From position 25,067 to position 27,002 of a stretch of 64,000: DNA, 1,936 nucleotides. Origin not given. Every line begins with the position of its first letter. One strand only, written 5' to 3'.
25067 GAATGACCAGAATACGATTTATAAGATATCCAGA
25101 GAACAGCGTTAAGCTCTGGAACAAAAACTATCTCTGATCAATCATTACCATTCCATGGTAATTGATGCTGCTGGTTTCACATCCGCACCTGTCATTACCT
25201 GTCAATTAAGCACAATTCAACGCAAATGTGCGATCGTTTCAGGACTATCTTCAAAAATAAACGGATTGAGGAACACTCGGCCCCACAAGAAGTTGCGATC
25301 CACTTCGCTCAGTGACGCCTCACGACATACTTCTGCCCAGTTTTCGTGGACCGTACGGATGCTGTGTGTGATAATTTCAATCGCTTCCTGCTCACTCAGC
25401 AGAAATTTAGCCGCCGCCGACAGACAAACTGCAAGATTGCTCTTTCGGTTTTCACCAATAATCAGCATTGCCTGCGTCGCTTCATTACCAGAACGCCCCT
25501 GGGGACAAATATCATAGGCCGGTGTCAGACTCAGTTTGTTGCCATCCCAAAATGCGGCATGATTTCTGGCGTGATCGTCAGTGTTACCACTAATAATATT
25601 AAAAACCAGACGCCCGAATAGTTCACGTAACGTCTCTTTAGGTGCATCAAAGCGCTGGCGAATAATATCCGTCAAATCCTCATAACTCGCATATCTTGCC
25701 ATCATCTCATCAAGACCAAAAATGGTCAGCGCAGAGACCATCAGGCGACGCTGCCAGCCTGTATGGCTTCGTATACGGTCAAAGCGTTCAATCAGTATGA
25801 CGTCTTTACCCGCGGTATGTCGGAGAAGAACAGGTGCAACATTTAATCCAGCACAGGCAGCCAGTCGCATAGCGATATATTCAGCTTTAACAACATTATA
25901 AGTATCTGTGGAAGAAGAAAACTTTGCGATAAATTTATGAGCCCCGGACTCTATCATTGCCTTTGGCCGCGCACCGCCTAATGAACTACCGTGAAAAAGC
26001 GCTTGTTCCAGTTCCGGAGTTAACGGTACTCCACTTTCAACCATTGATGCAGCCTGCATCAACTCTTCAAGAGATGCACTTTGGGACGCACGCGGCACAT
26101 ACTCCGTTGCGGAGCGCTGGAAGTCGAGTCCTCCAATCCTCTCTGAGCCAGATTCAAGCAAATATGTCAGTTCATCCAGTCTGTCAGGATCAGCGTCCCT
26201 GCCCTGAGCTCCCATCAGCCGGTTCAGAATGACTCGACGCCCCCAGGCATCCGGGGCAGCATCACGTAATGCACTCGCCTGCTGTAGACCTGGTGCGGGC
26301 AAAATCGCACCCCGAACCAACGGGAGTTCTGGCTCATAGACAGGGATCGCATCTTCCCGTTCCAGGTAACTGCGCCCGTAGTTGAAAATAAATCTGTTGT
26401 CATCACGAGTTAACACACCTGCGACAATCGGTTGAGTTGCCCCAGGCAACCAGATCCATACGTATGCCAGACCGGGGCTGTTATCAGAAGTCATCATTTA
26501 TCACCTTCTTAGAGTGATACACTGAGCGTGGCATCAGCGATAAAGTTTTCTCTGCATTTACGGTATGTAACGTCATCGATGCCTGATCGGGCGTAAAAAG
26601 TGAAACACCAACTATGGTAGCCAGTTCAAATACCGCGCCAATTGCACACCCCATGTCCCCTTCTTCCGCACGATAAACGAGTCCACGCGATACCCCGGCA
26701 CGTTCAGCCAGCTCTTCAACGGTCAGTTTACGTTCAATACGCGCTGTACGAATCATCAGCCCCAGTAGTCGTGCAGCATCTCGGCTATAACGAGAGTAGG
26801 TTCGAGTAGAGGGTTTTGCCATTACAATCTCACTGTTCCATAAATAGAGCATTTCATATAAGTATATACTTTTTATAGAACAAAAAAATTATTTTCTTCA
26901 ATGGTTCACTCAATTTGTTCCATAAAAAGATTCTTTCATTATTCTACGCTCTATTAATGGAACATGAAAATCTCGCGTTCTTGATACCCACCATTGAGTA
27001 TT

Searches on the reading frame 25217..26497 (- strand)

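Call 37: search_protein_families(library=padloc, proteins=[window:25217-26497:-], max_evalue=0.001)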
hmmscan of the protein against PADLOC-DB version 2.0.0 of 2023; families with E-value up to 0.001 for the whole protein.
window:25217-26497:- (426 aa): 2 families
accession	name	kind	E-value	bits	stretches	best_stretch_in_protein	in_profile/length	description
PDLC04340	PDC-M03A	-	5.6e-06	24.1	1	174-329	18-166/280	-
PDLC04339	PDC-M03A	-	7.3e-05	20.2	1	255-329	100-173/293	-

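Call 38: search_protein_families(library=pfam, proteins=[window:25217-26497:-], max_evalue=0.001)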
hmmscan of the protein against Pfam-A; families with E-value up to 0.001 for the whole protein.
window:25217-26497:- (426 aa): 2 families
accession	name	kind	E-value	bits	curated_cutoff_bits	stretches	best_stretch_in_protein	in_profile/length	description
PF07804.18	HipA_C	-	7.3e-49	166.7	30.5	1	171-387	1-213/213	HipA-like C-terminal domain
PF13657.11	Couple_hipA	-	6.2e-05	23.9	22.5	1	25-126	9-98/99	HipA N-terminal domain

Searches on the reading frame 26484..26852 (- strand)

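Call 37: search_protein_families(library=padloc, proteins=[window:26484-26852:-], max_evalue=0.001)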
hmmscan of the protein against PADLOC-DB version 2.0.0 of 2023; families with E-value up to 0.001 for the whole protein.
window:26484-26852:- (122 aa): 6 families
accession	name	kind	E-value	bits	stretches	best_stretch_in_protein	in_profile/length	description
PDLC04133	mad1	-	5.3e-06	24.6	1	40-64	3-27/60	mads_1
PDLC03947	RmrA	-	0.0004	17.3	1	28-67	10-49/383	-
PDLC03954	RmrA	-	0.00047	17.2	1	28-87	9-70/380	-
PDLC03952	RmrA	-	0.0007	16.5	1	21-81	14-74/395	-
PDLC03946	RmrA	-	0.0007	16.4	1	34-82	7-55/357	-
PDLC03949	RmrA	-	0.00075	16.5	1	34-83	7-56/363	-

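Call 38: search_protein_families(library=pfam, proteins=[window:26484-26852:-], max_evalue=0.001)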
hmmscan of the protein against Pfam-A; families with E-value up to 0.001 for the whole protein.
window:26484-26852:- (122 aa): 4 families
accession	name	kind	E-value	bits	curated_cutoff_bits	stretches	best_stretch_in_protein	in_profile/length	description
PF13560.12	HTH_31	-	1.1e-07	32.4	27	1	30-84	2-57/64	Helix-turn-helix domain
PF01381.28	HTH_3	-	2.9e-07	30.8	23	1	34-85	1-52/55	Helix-turn-helix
PF00440.29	TetR_N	-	5.9e-05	23.2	24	1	42-61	16-35/47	Bacterial regulatory proteins, tetR family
PF12844.13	HTH_19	-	0.0002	21.6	30.2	1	33-58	3-28/64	Helix-turn-helix domain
